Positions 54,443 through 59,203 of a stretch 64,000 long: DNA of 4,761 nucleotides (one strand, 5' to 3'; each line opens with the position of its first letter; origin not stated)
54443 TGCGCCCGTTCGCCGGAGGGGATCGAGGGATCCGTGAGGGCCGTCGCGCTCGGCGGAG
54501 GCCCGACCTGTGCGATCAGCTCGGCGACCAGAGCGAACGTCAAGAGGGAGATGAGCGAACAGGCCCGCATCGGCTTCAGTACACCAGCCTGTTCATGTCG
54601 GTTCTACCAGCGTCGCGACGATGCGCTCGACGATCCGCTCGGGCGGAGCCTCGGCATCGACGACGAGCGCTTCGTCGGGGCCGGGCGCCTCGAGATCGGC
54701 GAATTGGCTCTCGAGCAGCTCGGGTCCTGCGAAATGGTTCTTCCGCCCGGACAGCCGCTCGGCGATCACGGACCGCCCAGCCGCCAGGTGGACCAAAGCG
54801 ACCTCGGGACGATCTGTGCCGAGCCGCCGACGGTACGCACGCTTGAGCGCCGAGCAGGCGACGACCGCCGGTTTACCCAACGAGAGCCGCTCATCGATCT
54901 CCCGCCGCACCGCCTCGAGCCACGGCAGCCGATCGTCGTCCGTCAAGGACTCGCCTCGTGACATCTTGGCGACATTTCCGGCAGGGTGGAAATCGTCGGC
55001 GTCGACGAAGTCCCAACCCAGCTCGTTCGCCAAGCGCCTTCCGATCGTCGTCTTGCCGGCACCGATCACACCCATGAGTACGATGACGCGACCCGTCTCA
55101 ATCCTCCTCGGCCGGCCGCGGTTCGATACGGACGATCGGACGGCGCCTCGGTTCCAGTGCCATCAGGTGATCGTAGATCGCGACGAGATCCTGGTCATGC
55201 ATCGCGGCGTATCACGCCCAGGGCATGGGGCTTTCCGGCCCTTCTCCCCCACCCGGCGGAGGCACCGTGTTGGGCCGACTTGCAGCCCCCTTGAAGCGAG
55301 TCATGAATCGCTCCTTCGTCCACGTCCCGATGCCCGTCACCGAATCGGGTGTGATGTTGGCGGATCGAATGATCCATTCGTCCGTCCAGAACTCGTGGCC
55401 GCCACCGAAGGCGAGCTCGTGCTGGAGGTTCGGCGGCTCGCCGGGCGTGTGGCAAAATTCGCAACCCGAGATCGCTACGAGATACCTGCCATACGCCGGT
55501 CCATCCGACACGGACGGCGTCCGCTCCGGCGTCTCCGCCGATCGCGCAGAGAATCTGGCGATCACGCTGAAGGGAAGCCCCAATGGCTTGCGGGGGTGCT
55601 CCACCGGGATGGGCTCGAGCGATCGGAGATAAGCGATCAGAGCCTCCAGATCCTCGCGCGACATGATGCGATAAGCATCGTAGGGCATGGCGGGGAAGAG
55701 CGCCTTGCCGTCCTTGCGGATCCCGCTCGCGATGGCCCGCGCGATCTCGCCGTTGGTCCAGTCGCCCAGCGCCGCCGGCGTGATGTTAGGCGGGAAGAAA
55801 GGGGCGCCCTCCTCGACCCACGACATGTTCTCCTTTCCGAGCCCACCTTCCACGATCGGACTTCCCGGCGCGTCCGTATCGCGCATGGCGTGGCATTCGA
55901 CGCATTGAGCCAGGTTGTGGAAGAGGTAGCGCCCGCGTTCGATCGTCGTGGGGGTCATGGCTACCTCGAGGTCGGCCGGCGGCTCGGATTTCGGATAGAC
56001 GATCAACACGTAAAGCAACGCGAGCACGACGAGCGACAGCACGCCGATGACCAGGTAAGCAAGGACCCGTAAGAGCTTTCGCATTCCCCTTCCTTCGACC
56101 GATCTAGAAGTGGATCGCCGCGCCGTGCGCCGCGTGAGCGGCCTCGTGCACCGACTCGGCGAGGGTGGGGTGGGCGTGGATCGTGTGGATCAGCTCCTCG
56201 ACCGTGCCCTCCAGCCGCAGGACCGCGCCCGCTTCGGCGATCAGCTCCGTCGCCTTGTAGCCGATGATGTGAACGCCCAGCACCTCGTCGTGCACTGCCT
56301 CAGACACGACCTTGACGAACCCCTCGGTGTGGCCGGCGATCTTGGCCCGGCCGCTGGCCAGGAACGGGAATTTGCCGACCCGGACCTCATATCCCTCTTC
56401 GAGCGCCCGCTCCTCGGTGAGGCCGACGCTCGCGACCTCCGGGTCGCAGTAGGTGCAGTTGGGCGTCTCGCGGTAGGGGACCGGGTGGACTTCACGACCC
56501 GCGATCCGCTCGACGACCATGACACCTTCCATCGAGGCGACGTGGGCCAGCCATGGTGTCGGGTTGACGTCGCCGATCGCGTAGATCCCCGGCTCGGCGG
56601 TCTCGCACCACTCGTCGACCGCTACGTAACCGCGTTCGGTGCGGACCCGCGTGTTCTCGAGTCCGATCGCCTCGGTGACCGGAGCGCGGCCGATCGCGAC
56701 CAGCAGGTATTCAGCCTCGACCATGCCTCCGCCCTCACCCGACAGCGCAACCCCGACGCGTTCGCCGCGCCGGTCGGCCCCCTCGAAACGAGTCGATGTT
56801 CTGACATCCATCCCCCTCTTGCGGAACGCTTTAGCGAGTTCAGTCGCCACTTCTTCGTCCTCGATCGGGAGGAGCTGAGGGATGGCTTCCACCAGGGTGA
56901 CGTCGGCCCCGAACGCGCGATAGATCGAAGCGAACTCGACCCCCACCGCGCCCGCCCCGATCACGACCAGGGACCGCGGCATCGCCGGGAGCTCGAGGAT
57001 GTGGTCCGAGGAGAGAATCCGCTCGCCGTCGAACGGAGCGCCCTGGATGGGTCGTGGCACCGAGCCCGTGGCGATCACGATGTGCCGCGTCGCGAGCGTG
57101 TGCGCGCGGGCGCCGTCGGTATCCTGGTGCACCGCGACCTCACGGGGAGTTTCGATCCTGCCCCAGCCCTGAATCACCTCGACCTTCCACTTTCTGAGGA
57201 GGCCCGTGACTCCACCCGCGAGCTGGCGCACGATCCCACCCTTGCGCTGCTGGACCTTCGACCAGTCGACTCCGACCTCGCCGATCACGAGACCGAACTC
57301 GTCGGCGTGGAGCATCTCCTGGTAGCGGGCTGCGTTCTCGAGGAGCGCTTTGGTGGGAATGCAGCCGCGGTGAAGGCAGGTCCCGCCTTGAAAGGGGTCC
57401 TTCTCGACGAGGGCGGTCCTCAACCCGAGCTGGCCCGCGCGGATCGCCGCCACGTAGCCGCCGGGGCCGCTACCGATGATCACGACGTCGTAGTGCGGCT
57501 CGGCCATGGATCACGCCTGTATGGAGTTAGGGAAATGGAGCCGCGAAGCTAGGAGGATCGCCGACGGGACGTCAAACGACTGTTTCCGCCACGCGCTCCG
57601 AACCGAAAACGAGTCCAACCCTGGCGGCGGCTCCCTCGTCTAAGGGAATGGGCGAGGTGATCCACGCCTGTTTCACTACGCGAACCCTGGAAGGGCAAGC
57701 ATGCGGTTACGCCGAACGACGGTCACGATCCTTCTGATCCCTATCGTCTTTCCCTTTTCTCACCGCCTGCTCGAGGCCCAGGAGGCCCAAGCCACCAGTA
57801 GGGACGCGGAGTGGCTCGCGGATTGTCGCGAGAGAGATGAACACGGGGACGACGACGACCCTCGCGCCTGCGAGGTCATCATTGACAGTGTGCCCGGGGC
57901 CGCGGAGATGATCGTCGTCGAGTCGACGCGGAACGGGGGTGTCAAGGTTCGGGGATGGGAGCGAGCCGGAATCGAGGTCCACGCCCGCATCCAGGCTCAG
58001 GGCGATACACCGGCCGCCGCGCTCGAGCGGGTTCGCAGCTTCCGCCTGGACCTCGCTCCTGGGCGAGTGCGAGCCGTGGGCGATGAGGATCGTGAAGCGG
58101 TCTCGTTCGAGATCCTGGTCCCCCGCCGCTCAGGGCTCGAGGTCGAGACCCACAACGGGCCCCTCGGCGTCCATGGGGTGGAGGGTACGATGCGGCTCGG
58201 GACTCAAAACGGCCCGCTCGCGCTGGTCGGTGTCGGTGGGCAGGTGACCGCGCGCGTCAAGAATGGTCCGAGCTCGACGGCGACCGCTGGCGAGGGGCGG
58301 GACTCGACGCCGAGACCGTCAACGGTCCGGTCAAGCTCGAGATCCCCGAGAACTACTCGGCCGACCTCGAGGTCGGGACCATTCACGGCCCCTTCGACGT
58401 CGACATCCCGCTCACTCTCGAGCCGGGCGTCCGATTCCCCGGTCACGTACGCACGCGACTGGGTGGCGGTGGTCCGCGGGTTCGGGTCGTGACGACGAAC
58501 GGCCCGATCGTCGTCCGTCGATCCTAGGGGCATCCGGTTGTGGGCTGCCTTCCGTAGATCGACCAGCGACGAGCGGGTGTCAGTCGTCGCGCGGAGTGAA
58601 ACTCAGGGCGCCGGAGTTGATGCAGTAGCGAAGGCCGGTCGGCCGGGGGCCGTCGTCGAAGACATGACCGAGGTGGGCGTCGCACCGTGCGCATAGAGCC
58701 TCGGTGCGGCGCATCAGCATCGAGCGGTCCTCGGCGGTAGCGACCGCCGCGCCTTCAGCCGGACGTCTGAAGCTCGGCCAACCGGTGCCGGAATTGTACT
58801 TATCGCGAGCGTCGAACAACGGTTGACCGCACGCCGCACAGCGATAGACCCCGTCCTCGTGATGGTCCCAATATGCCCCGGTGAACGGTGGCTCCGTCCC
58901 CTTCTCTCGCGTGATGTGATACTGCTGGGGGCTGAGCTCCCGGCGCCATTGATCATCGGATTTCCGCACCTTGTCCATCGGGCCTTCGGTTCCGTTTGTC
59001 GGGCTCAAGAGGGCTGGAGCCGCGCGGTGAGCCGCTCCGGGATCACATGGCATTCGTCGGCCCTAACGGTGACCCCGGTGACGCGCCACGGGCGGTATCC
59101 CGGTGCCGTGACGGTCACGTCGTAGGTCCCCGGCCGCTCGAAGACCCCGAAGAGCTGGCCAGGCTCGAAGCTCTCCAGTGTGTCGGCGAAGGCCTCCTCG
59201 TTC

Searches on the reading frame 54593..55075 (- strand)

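Call 77: search_protein_families(library=pfam, proteins=[window:54593-55075:-], max_evalue=0.001)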
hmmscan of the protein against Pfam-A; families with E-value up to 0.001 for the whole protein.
window:54593-55075:- (160 aa): 3 families
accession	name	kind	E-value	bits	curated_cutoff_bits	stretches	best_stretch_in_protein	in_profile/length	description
PF01202.28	SKI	-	3.6e-11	43.9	22.1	1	5-155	2-157/159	Shikimate kinase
PF13671.12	AAA_33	-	1.5e-10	42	27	1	2-127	6-135/143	AAA domain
PF13238.12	AAA_18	-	6.7e-06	27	29.4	1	1-114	4-114/128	AAA domain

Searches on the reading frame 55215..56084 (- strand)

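Call 74: search_protein_families(library=pfam, proteins=[window:55215-56084:-], max_evalue=0.001)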
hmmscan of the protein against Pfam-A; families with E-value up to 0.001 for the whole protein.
window:55215-56084:- (290 aa): 2 families
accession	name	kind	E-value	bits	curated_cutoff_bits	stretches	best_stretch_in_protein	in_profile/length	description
PF13442.11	Cytochrome_CBB3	-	8e-08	32.9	27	1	48-153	3-68/68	Cytochrome C oxidase, cbb3-type, subunit III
PF00034.26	Cytochrom_C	-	1.8e-07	32.8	21.3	1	48-156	1-89/90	Cytochrome c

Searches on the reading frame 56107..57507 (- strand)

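Call 74: search_protein_families(library=pfam, proteins=[window:56107-57507:-], max_evalue=0.001)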
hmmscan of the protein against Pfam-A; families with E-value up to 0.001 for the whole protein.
window:56107-57507:- (467 aa): 13 families
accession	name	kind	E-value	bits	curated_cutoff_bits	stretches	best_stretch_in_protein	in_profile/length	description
PF07992.20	Pyr_redox_2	-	4.5e-70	236.8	26.1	1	6-328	1-291/291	Pyridine nucleotide-disulphide oxidoreductase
PF02852.28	Pyr_redox_dim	-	5.2e-38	130.1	25.3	1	348-457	1-110/110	Pyridine nucleotide-disulphide oxidoreductase, dimerisation domain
PF00070.33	Pyr_redox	-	3.6e-20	72.7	22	1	180-251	2-74/82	Pyridine nucleotide-disulphide oxidoreductase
PF03486.20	HI0933_like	-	6.3e-10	39.3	50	0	7-38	2-33/244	HI0933-like protein Rossmann domain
PF12831.13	FAD_oxidored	-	1.2e-09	38.4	27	1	7-50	1-44/416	FAD dependent oxidoreductase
PF13738.12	Pyr_redox_3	-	2.5e-09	37.2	30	1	135-312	120-305/305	Pyridine nucleotide-disulphide oxidoreductase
PF00890.30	FAD_binding_2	-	9.2e-08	32.1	20.4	1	7-43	1-37/414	FAD binding domain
PF01134.28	GIDA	-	1.5e-07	31.2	22.1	1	7-97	1-90/391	Glucose inhibited division protein A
PF13450.12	NAD_binding_8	-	1.3e-06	29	21.9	0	10-44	1-35/68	NAD(P)-binding Rossmann-like domain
PF01494.25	FAD_binding_3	-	2.4e-06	27.4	22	0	6-37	2-33/349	FAD binding domain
PF01266.30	DAO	-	4.7e-06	26.8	27.9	0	216-298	147-231/353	FAD dependent oxidoreductase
PF13434.12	Lys_Orn_oxgnase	-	5.2e-05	23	21.3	1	124-226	132-239/339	L-lysine 6-monooxygenase/L-ornithine 5-monooxygenase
PF01262.27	AlaDh_PNT_C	-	0.00025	21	23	0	177-211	28-62/214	Alanine dehydrogenase/PNT, C-terminal domain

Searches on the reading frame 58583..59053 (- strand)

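Call 74: search_protein_families(library=pfam, proteins=[window:58583-59053:-], max_evalue=0.001)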
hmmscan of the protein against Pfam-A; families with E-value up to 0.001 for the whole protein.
window:58583-59053:- (157 aa): 2 families
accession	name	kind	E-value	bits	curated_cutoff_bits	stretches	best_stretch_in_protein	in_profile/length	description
PF01641.26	SelR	-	5.1e-52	175.2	24.9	1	40-154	1-116/116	SelR domain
PF24046.1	At4g08330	-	0.00016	22.1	27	0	110-139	70-99/129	At4g08330 beta-tent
